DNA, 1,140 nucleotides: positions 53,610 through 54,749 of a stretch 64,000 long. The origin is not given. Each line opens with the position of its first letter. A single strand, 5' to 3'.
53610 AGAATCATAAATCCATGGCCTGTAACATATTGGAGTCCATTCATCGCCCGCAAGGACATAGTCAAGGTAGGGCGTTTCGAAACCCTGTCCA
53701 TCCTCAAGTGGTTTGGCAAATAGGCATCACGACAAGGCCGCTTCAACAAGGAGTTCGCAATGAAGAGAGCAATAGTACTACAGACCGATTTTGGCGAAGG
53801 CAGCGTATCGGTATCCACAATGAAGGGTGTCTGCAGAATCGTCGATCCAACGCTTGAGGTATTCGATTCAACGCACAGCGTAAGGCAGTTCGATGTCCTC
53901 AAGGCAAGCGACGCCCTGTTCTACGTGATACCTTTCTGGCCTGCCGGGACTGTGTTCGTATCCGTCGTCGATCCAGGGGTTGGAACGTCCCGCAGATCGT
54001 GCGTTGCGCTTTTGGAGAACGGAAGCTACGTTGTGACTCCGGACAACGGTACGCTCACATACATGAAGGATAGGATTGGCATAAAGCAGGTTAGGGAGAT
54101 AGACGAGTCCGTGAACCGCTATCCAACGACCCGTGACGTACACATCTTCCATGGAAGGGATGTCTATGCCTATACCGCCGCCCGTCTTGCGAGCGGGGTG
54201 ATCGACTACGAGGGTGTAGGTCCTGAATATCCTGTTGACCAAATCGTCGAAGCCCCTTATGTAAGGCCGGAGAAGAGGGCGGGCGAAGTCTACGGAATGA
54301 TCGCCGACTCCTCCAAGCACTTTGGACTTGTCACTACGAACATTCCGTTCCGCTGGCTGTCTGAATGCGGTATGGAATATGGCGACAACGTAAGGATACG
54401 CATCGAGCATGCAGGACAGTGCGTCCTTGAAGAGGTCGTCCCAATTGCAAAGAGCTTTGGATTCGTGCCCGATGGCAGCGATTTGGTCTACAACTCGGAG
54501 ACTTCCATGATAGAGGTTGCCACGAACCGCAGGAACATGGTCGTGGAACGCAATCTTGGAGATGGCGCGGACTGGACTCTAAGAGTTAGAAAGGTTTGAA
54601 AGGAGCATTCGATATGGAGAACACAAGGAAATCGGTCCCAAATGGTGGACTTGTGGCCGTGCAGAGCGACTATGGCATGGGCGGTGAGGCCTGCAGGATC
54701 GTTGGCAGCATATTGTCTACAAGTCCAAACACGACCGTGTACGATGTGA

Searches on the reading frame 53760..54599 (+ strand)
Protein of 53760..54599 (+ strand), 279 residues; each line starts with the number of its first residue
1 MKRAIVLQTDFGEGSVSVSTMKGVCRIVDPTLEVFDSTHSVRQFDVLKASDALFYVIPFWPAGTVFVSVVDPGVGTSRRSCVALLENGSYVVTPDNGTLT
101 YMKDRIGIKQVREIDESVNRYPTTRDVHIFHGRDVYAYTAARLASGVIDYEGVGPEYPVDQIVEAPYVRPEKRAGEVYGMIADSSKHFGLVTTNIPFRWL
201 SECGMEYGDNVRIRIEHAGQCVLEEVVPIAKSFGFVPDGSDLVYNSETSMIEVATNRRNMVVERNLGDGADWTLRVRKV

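Call 3: search_protein_families(library=pfam, proteins=[window:53760-54599:+], max_evalue=0.01)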
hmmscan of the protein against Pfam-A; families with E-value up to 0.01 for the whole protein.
window:53760-54599:+ (279 aa): 2 families
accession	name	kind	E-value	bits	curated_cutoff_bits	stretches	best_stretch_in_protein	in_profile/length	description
PF01887.21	SAM_HAT_N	-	7.8e-43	146.2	26.3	1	5-153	1-144/145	SAM hydroxide adenosyltransferase N-terminal domain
PF20257.3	SAM_HAT_C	-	2e-11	44.5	25.5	1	187-272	8-83/84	SAM hydroxide adenosyltransferase C-terminal domain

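Call 5: search_solved_structures(query=window:53760-54599:+, max_evalue=0.001, show_alignments=3)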
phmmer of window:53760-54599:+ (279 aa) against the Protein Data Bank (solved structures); distinct sequences matched with E-value up to 0.001: 16.
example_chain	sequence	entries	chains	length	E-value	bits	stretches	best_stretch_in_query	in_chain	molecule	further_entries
2zbu_A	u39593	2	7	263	1.4e-37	133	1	8-258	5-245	Uncharacterized conserved protein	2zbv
2q6o_A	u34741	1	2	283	1.9e-28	103.1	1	5-263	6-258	Hypothetical Protein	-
2q6i_A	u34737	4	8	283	2.6e-28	102.6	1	5-263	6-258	Hypothetical protein | chlorinase | Adenosyl-chloride synthase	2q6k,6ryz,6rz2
2wr8_A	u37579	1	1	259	1.1e-27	100.6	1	4-195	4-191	PUTATIVE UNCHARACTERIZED PROTEIN PH0463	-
2q6l_A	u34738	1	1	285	1.2e-27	100.3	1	5-263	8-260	Hypothetical protein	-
1wu8_A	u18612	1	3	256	1.7e-27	99.9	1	5-195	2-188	hypothetical protein PH0463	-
2cw5_A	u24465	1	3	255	3.2e-26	95.7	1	4-178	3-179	Bacterial fluorinating enzyme homolog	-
7ccg_A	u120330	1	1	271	1.2e-25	93.8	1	5-263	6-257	DNA-directed RNA polymerase subunit delta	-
2f4n_A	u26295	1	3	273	1.7e-23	86.8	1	5-165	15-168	Hypothetical protein MJ1651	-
22uy_A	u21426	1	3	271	6e-23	85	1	5-165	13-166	(R)-S-adenosyl-L-methionine hydrolase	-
7xto_A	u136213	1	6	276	6.4e-20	75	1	3-266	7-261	soil bacterial derived chlorinase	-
2v7t_A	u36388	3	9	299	2.4e-16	63.3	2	87-270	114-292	5'-FLUORO-5'-DEOXYADENOSINE SYNTHASE | 5'-FLUORO-5'-DEOXY ADENOSINE SYNTHETASE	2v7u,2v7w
2v7x_A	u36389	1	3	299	1.5e-15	60.7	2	87-270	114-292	5'-FLUORO-5'-DEOXYADENOSINE SYNTHASE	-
1rqp_A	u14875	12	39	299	1.5e-15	60.7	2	87-270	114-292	5'-fluoro-5'-deoxyadenosine synthase | 5'-FLUORO-5'-DEOXY-ADENOSINE SYNTHASE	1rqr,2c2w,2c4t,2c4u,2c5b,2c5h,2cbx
5lmz_A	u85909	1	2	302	1.7e-13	54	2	5-83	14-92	Fluorinase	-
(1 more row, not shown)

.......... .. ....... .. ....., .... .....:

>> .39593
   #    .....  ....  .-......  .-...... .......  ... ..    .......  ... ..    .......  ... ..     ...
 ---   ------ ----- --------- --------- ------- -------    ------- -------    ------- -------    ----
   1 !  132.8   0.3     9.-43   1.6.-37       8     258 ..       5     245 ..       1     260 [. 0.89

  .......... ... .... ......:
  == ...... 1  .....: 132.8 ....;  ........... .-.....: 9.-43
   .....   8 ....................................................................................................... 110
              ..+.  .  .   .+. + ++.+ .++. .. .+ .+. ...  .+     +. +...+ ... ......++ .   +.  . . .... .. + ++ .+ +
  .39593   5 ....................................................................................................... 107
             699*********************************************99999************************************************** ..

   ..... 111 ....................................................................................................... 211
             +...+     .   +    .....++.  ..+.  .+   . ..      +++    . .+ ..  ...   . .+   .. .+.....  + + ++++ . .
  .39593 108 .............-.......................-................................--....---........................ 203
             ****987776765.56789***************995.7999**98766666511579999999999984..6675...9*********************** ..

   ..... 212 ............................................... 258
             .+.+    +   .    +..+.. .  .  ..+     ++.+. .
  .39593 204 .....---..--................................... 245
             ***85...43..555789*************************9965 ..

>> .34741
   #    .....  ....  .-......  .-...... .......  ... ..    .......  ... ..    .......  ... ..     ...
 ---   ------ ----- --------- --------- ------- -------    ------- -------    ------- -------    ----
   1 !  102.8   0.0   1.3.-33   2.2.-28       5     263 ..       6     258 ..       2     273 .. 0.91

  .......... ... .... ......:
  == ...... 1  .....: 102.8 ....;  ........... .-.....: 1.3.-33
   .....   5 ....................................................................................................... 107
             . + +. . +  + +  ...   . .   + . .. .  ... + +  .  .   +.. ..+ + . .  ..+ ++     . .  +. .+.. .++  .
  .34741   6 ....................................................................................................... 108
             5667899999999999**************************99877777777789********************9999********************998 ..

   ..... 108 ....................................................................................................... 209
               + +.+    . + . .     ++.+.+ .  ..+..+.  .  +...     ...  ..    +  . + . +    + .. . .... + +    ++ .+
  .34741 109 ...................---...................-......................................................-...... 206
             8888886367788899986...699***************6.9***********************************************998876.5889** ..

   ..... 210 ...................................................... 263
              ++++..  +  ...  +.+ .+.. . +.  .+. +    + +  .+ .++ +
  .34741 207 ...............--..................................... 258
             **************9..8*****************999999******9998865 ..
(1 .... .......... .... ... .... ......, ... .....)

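Call 22: search_protein_families(library=ncbifam, proteins=[window:53760-54599:+], max_evalue=0.001)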
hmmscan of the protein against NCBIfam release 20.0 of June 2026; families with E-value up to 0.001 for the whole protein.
window:53760-54599:+ (279 aa): 3 families
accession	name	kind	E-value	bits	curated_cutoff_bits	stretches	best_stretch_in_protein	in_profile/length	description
NF058624.1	RSAMHdlseTHET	equivalog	2.6e-36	125.5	350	1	4-270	2-245/250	(R)-S-adenosyl-L-methionine hydrolase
NF053629.1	RSAMPyrc0463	equivalog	5.9e-27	94.8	470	1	5-191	2-184/256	(R)-S-adenosyl-L-methionine hydrolase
TIGR04507.1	fluorinase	equivalog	2.1e-16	60.1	400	2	87-270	100-279/286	adenosyl-fluoride synthase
